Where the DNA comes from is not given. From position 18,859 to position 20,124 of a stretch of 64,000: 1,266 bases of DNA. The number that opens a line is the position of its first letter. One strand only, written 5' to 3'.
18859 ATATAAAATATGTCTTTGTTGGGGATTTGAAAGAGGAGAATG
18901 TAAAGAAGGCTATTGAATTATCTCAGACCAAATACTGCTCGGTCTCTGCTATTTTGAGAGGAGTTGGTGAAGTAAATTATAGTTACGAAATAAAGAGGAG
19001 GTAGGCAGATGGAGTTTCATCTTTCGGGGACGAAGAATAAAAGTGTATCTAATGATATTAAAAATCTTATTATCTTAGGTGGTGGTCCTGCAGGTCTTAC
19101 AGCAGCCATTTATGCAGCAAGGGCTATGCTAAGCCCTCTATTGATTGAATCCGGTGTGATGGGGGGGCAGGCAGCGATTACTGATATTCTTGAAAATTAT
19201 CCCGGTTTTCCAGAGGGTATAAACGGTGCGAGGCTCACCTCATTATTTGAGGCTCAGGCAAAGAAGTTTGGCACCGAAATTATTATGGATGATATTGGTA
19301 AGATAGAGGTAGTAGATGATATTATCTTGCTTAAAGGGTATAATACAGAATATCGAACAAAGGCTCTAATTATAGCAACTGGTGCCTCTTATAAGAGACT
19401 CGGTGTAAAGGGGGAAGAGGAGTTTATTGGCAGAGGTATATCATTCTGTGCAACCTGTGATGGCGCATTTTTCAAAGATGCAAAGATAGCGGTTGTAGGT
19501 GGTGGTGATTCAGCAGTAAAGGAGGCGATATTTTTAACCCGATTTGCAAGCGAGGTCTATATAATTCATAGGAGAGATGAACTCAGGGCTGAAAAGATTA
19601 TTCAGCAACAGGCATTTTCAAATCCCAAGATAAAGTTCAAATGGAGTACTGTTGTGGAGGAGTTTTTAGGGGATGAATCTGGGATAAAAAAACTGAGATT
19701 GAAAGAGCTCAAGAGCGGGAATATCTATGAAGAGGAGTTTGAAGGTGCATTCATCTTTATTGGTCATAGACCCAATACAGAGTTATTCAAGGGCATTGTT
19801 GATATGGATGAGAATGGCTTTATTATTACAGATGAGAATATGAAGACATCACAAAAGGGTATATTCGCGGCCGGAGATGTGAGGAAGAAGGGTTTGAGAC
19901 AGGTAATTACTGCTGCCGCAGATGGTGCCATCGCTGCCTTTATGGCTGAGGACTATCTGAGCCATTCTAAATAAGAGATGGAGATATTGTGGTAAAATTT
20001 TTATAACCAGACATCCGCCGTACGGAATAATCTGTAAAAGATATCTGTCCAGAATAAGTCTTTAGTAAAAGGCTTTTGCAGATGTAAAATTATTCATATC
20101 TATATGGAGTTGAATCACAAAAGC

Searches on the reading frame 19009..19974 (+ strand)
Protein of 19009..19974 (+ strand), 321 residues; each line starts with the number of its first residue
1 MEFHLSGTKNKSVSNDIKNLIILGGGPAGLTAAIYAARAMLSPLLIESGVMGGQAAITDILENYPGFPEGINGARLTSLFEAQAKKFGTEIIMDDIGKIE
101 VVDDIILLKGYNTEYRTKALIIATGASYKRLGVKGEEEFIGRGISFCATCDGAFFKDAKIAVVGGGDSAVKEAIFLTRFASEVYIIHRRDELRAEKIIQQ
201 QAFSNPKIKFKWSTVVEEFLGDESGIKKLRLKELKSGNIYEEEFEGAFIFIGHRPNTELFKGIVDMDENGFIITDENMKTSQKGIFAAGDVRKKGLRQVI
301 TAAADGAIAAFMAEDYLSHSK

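Call 15: search_protein_families(library=pfam, proteins=[window:19009-19974:+])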
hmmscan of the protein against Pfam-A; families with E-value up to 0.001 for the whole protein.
window:19009-19974:+ (321 aa): 9 families
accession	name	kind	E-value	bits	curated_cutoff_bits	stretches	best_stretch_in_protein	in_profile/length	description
PF07992.20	Pyr_redox_2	-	1.7e-52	179.1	26.1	1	19-306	2-291/291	Pyridine nucleotide-disulphide oxidoreductase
PF13738.12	Pyr_redox_3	-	6.9e-19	68.7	30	1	95-289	103-305/305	Pyridine nucleotide-disulphide oxidoreductase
PF00070.33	Pyr_redox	-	8e-17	62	22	1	159-232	1-80/82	Pyridine nucleotide-disulphide oxidoreductase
PF03486.20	HI0933_like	-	1.8e-06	28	50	0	19-49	2-32/244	HI0933-like protein Rossmann domain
PF12831.13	FAD_oxidored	-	4.5e-06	26.7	27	1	20-56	2-39/416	FAD dependent oxidoreductase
PF01134.28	GIDA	-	6.7e-05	22.6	22.1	0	20-46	2-28/391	Glucose inhibited division protein A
PF01266.30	DAO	-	0.00022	21.3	27.9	0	20-53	2-37/353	FAD dependent oxidoreductase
PF13450.12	NAD_binding_8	-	0.0008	20.1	21.9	0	22-56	1-36/68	NAD(P)-binding Rossmann-like domain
PF00890.30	FAD_binding_2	-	0.00092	18.9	20.4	0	20-56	2-39/414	FAD binding domain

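Call 21: find_encoding_contigs(protein=window:19009-19974:+, flank=10000, max_places=8)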
Protein window:19009-19974:+ (321 aa): 1 contig read that carries it; 1 place shown.
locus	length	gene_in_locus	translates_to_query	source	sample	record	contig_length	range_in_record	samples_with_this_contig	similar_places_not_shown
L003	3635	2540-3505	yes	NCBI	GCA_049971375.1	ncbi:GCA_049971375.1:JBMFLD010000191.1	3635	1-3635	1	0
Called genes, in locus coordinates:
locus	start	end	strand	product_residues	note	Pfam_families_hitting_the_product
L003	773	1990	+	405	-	PF00481:PP2C, PF13672:PP2C_2, PF00027:cNMP_binding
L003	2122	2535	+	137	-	PF02566:OsmC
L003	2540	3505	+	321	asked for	PF03486:HI0933_like (faint), PF07992:Pyr_redox_2, PF12831:FAD_oxidored (faint), PF13738:Pyr_redox_3, PF00070:Pyr_redox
